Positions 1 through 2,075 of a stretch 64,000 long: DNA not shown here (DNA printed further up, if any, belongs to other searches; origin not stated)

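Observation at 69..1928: Cytochrome c + LysM repeats + amicyanin-like cupredoxin in one membrane-anchored protein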

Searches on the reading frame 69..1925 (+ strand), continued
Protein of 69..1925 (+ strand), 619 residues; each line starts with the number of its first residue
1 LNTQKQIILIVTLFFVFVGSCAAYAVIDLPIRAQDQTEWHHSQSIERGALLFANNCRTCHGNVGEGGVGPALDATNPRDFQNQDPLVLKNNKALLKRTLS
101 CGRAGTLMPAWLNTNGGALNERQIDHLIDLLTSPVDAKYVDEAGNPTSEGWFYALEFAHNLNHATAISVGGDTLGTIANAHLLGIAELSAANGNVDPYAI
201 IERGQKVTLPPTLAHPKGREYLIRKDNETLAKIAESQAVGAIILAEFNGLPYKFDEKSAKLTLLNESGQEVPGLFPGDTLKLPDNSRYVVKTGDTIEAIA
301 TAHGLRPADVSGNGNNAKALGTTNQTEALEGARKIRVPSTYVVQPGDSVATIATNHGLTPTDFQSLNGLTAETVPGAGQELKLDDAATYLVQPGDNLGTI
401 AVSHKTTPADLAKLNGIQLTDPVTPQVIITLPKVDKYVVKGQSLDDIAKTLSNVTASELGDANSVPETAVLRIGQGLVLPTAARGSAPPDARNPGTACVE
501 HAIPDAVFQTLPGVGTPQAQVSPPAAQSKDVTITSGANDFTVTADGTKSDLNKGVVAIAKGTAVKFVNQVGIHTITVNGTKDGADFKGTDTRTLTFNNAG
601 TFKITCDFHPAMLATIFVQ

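Call 6: find_encoding_contigs(protein=window:69-1925:+, flank=10000, max_places=6)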
Protein window:69-1925:+ (619 aa): 1 contig read that carries it; 1 place shown.
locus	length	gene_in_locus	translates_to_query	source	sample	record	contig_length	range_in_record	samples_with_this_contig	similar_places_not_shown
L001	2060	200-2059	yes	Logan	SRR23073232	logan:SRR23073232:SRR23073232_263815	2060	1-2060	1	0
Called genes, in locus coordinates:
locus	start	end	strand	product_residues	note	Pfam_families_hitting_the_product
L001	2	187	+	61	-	?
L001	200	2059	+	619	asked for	PF00034:Cytochrom_C (weak), PF13442:Cytochrome_CBB3 (weak), PF23577:LysM_RLK (faint), PF23473:LysM3_LYK4_5 (faint), PF01476:LysM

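Call 7: find_encoding_contigs(protein=P0118, flank=10000, max_places=2)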
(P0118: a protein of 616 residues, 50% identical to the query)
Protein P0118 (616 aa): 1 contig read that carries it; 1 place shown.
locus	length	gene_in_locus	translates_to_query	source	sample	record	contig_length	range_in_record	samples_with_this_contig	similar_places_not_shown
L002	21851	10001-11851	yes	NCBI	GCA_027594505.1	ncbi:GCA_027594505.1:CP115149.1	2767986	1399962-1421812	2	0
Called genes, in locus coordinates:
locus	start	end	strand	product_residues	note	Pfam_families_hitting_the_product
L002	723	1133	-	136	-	PF14493:HTH_40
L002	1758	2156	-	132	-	PF00271:Helicase_C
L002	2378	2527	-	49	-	-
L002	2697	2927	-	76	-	PF00270:DEAD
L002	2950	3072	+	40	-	-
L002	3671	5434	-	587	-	PF09587:PGA_cap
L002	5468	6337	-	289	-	PF08668:HDOD, PF01966:HD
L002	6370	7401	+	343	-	PF00535:Glycos_transf_2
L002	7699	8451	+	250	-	PF00033:Cytochrome_B, PF14358:DUF4405 (weak), PF13631:Cytochrom_B_N_2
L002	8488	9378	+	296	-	-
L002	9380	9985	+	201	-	PF00355:Rieske (weak)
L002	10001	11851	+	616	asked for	PF13442:Cytochrome_CBB3 (weak), PF23446:LysM1_NFP_LYK (faint), PF23473:LysM3_LYK4_5 (faint), PF23577:LysM_RLK (faint), PF01476:LysM (weak)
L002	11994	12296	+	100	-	-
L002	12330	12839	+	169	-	PF09350:DJC28_CD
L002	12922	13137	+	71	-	PF01165:Ribosomal_S21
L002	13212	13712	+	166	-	PF09424:YqeY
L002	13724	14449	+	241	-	PF00702:Hydrolase, PF12710:HAD, PF13419:HAD_2, PF13242:Hydrolase_like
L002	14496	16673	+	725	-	PF07697:7TMR-HDED, PF01966:HD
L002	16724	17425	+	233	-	PF13507:GATase_5, PF00117:GATase (faint), PF01965:DJ-1_PfpI, PF07685:GATase_3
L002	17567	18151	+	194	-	PF14333:DUF4389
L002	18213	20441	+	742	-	PF18072:FGAR-AT_linker, PF00586:AIRS, PF02769:AIRS_C, PF00586:AIRS, PF02769:AIRS_C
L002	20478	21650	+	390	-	PF02163:Peptidase_M50, PF00571:CBS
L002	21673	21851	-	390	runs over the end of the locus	-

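Call 8: find_encoding_contigs(protein=P0005, flank=10000, max_places=2)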
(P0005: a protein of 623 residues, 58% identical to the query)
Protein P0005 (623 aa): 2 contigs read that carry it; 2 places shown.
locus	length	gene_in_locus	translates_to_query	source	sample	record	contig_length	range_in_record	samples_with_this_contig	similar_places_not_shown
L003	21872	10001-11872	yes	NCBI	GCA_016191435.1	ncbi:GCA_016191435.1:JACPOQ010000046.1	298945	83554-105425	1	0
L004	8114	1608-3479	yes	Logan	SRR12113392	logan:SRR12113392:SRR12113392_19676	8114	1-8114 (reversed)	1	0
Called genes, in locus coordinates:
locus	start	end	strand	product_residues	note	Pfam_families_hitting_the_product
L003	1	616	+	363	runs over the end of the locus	PF00413:Peptidase_M10 (weak)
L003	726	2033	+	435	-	PF13336:AcetylCoA_hyd_C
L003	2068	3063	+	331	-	PF01636:APH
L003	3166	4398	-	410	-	PF01476:LysM, PF01551:Peptidase_M23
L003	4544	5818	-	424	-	PF07498:Rho_N, PF07497:Rho_RNA_bind, PF00006:ATP-synt_ab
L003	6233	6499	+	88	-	PF01649:Ribosomal_S20p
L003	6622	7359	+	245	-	PF00535:Glycos_transf_2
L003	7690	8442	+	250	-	PF00033:Cytochrome_B, PF14358:DUF4405, PF13631:Cytochrom_B_N_2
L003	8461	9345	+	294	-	-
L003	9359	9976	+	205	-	PF00355:Rieske (weak)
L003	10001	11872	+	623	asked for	PF00034:Cytochrom_C (weak), PF13442:Cytochrome_CBB3 (weak), PF22310:NMB0315_dom_I (faint), PF23577:LysM_RLK (faint), PF23446:LysM1_NFP_LYK (faint), PF23473:LysM3_LYK4_5 (faint), PF01476:LysM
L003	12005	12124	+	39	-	PF06397:Desulfoferrod_N (weak)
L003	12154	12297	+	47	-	-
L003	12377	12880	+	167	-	PF09350:DJC28_CD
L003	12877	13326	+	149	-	PF09424:YqeY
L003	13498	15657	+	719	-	PF07697:7TMR-HDED, PF07698:7TM-7TMR_HD, PF01966:HD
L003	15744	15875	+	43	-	-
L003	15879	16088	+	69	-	-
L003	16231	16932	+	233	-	PF13507:GATase_5, PF00117:GATase (faint), PF01965:DJ-1_PfpI (weak), PF07685:GATase_3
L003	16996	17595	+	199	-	PF14333:DUF4389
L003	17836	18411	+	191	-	PF14333:DUF4389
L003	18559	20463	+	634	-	PF09851:SHOCT (weak), PF14333:DUF4389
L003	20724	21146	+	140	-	PF03946:Ribosomal_L11_N, PF00298:Ribosomal_L11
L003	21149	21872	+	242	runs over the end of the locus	PF00687:Ribosomal_L1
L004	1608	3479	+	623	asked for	PF00034:Cytochrom_C (weak), PF13442:Cytochrome_CBB3 (weak), PF22310:NMB0315_dom_I (faint), PF23577:LysM_RLK (faint), PF23446:LysM1_NFP_LYK (faint), PF23473:LysM3_LYK4_5 (faint), PF01476:LysM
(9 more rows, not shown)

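Call 15: search_protein_families(library=pfam, proteins=[L002:7699-8448:+, L002:8488-9375:+, L002:9380-9982:+, L003:7690-8439:+, L003:8461-9342:+, L003:9359-9973:+], max_evalue=1)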
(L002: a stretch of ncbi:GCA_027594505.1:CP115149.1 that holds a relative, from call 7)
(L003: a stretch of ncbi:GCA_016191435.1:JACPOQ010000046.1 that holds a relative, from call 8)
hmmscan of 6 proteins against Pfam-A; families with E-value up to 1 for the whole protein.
L002:7699-8448:+ (250 aa): 8 families
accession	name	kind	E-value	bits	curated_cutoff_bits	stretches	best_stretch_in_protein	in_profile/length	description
PF00033.24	Cytochrome_B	-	4.9e-47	160.6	27.2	1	62-242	8-187/189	Cytochrome b/b6/petB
PF13631.11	Cytochrom_B_N_2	-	2.7e-38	132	27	1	126-244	2-120/169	Cytochrome b(N-terminal)/b6/petB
PF14358.11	DUF4405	-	3e-07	31.3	26.7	1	73-136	5-63/66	Domain of unknown function (DUF4405)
PF01292.26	Ni_hydr_CYTB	-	7.5e-05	23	30.1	1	28-140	64-164/179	Prokaryotic cytochrome b561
PF01794.25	Ferric_reduct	-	0.013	16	28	1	106-169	24-94/121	Ferric reductase like transmembrane component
PF06157.16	DUF973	-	0.029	14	26.4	1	56-172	43-149/309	Protein of unknown function (DUF973)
PF04123.18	DUF373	-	0.15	11.9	28.3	1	77-182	220-328/335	Domain of unknown function (DUF373)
PF13301.11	DUF4079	-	0.7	10.6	31.4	1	61-170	45-135/141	Protein of unknown function (DUF4079)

L002:8488-9375:+ (296 aa): 2 families
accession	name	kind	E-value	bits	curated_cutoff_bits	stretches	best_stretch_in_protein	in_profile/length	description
PF00032.22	Cytochrom_B_C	-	0.00017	22.2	20.7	1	57-114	1-58/102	Cytochrome b(C-terminal)/b6/petD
PF17500.7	CKI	-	0.37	11.8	27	0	65-88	60-83/96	Colicin-K immunity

L002:9380-9982:+ (201 aa): 1 family
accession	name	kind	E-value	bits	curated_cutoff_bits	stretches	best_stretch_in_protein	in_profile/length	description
PF00355.32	Rieske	-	7.5e-07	29.4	20.3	1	103-168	31-86/88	Rieske [2Fe-2S] domain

L003:7690-8439:+ (250 aa): 9 families
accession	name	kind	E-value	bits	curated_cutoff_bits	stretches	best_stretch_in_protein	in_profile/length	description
PF00033.24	Cytochrome_B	-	8.9e-48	163.1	27.2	1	62-242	8-187/189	Cytochrome b/b6/petB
PF13631.11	Cytochrom_B_N_2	-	3.5e-38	131.7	27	1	126-244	2-120/169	Cytochrome b(N-terminal)/b6/petB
PF14358.11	DUF4405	-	2.2e-07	31.7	26.7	1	73-136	5-63/66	Domain of unknown function (DUF4405)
PF01292.26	Ni_hydr_CYTB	-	3.3e-05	24.2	30.1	1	28-140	64-164/179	Prokaryotic cytochrome b561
PF01794.25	Ferric_reduct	-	0.0059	17.1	28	1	106-169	24-94/121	Ferric reductase like transmembrane component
PF06157.16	DUF973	-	0.007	16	26.4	1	57-172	44-149/309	Protein of unknown function (DUF973)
PF24661.1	DUF7649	-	0.069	13.7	27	1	119-167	23-69/85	Domain of unknown function (DUF7649)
PF06398.17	Pex24p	-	0.092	12.2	26.8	1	75-184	64-175/358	Integral peroxisomal membrane peroxin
PF04123.18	DUF373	-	0.23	11.3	28.3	1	78-185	221-330/335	Domain of unknown function (DUF373)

L003:8461-9342:+ (294 aa): 1 family
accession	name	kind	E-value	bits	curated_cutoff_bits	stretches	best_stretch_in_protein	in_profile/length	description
PF00032.22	Cytochrom_B_C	-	0.00066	20.3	20.7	1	57-111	1-55/102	Cytochrome b(C-terminal)/b6/petD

L003:9359-9973:+ (205 aa): 1 family
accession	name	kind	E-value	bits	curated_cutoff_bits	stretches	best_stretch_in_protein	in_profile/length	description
PF00355.32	Rieske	-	1.7e-06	28.3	20.3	1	106-170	31-85/88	Rieske [2Fe-2S] domain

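Call 16: search_protein_families(library=ncbifam, proteins=[L002:7699-8448:+, L002:8488-9375:+, L002:9380-9982:+], max_evalue=1)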
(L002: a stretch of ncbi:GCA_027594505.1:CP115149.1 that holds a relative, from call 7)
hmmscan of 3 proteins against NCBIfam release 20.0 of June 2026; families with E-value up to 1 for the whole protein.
L002:7699-8448:+ (250 aa): 4 families
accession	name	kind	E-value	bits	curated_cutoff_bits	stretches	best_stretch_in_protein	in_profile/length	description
NF040969.1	cytb_ExtP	equivalog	1.3e-88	296.2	290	1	45-246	2-203/205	selenite/tellurite reduction operon b-type cytochrome ExtP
NF002990.0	PRK03735.1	subfamily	3.1e-62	210.3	325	1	45-244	19-218/223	cytochrome b6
NF041076.1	cyt_b_SoxC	equivalog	8.8e-31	107.4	740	1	67-238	27-193/542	proton pump complex cytochrome B SoxC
NF050120.1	bc1_QcrB_actin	exception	1.4e-29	103.4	500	1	67-237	25-212/458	cytochrome bc1 complex cytochrome b subunit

L002:8488-9375:+ (296 aa): 1 family
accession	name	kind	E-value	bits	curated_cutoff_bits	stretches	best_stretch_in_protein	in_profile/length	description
NF040970.1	memb_ExtQ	equivalog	2.6e-14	53.6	150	1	35-139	15-115/134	selenite/tellurite reduction operon b-type cytochrome membrane protein ExtQ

L002:9380-9982:+ (201 aa): 6 families
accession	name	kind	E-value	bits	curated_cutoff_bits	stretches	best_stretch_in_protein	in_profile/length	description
NF045928.1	Cytb6fFeSPetC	equivalog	1.3e-16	60.5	250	1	17-182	5-164/179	cytochrome b6-f complex iron-sulfur subunit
NF010001.0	PRK13474.1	subfamily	8.8e-16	57.7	154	1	17-182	5-162/178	cytochrome b6-f complex iron-sulfur subunit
TIGR01416.1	Rieske_proteo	equivalog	1.6e-10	41.3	97.4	1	111-176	112-170/176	ubiquinol-cytochrome c reductase iron-sulfur subunit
NF050121.1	bc1_QcrA_actin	exception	2.4e-07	30.6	275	1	143-178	265-302/319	cytochrome bc1 complex Rieske iron-sulfur subunit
TIGR02694.1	arsenite_ox_S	equivalog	0.0049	16.8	95.65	1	103-179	46-113/129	arsenate reductase (azurin) small subunit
TIGR03171.1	soxL2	equivalog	0.067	12.2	582.1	1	133-174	227-267/321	Rieske iron-sulfur protein SoxL2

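Call 17: find_related_loci(query=A1, collection=genome_contigs, flank=6000)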
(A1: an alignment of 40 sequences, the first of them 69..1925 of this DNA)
Query A1 (619 aa) in genome_contigs; peptide patterns used: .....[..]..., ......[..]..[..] (x = any residue, [..] = any of these).
139 stretches matched a pattern; 123 encode a relative of the query (tblastn E <= 1e-3); the best 80 are kept; 80 distinct loci.
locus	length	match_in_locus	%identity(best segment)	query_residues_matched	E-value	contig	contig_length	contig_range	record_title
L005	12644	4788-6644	93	1-619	0e+0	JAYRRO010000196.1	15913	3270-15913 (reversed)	MAG: Dehalococcoidia bacterium isolate XM1_ASGE3bin.31 k141_665682, whole genome shotgun sequence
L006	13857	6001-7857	92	1-619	0e+0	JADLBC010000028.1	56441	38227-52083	MAG: Dehalococcoidia bacterium isolate SJ148 c_000000361682, whole genome shotgun sequence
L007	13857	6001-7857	83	1-619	0e+0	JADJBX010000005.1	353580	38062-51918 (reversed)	MAG: Candidatus Amarobacillus elongatus isolate Aved_BAT3C.689 tig00008936-10-3523660, whole genome shotgun sequence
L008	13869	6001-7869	58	1-619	0e+0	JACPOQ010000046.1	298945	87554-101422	MAG: Chloroflexi bacterium isolate NC_groundwater_605_Pr5_B-0.1um_68_33 alan_book_18_scaffold_214291, whole genome shotg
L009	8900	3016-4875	58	1-619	0e+0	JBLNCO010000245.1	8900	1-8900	MAG: Hyphomicrobiales bacterium isolate MAG123 PRJNA950955_bin30_renamed_244, whole genome shotgun sequence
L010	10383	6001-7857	56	1-619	0e+0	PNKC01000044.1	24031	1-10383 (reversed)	MAG: Anaerolinea sp. isolate PR.017 PR_1000707_24031, whole genome shotgun sequence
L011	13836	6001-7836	55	1-619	0e+0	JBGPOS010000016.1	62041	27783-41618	MAG: Tepidiformaceae bacterium isolate OBJ_0618_7090110_186 k141_4216884_length_62041_cov_51.1125, whole genome shotgun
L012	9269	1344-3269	55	1-619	0e+0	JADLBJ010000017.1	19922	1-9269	MAG: Dehalococcoidia bacterium isolate SJ161 c_000000363136, whole genome shotgun sequence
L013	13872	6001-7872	53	1-619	0e+0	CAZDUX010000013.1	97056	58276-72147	MAG TPA_asm: uncultured Anaerolineaceae bacterium isolate SRP263991_co5_292 genome assembly, contig: NODE_518_length_970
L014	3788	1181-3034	54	1-619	0e+0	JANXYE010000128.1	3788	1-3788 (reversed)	MAG: Chloroflexi bacterium isolate GL140_3_metabat_32 GL140_3_k141_2488250, whole genome shotgun sequence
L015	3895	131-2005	53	1-619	0e+0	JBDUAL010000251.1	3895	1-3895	MAG: Anaerolineaceae bacterium isolate cluster4_bin.190 NODE_110742_length_3895_cov_4.529948, whole genome shotgun seque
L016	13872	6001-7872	53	1-618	0e+0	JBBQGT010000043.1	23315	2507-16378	MAG: Tepidiformales bacterium isolate Co_metawrap_944 Cmw_944_k141_16903192_length_23315_cov_10.4568, whole genome shotg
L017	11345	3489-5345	51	1-619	0e+0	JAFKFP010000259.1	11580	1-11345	Bacterium isolate SCN18_30_10_14_R2_B_64_8_A SCN18_30_10_14_R2_B_scaffold_3390, whole genome shotgun sequence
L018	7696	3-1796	54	22-619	0e+0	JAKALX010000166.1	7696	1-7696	MAG: Chloroflexi bacterium isolate WY5.bin143 NODE_17764_length_7696_cov_1.457260, whole genome shotgun sequence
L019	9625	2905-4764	53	1-619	0e+0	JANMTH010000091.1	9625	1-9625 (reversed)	MAG: Thermoflexaceae bacterium isolate SOY_29_metabat_254 SOY_29_k141_5955834, whole genome shotgun sequence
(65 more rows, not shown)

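Call 21: predict_structure(alignment_id=A1)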
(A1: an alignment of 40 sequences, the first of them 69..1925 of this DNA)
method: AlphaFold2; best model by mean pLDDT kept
length: 619 residues; sequences in the alignment: 40
mean_pLDDT: 86.4   pTM: 0.64
mean pLDDT of the five models: 86.4, 84.4, 84.3, 83.4, 78.5
residues with pLDDT >= 90: 294; 70-90: 276; 50-70: 41; < 50: 8
segments of 3 or more residues with pLDDT < 50: 502-504, 515-517
pLDDT, mean of each block of 10 residues (from residue 1): 73 75 66 79 94 90 84 79 86 87 76 88 95 90 86 92 86 94 89 84 90 88 87 90 94 89 92 94 90 93 92 76 87 91 90 91 91 87 92 86 93 85 83 93 93 92 93 92 84 63 53 51 89 90 93 91 93 88 85 92 85 90
secondary structure, 60 per line:
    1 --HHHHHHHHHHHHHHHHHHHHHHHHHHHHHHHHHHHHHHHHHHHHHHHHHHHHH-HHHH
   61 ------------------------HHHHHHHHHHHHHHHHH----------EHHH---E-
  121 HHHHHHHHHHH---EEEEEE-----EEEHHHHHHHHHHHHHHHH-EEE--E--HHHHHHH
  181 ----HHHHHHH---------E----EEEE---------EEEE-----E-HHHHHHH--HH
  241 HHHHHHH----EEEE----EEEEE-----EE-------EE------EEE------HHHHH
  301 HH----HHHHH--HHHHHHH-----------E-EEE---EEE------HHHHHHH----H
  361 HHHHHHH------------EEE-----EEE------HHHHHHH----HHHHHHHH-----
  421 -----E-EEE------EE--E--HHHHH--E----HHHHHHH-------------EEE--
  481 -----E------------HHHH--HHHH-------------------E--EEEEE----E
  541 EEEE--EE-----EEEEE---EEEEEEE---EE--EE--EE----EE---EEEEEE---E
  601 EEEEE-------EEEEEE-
elements in order: H3-55 H57-60 H85-101 H121-131 E135-140 E146-148 H149-164 E166-168 H174-180 H185-191 E206-209 E219-222 H230-236 H239-247 E252-255 E260-264 E287-289 H296-302 H307-311 H314-320 E334-336 E340-342 H349-355 H360-367 E380-382 E388-390 H397-403 H408-415 E428-430 H444-448 H456-462 E476-478 H499-502 H505-508 E531-535 E540-544 E554-558 E562-568 E591-596 E600-605 E613-618
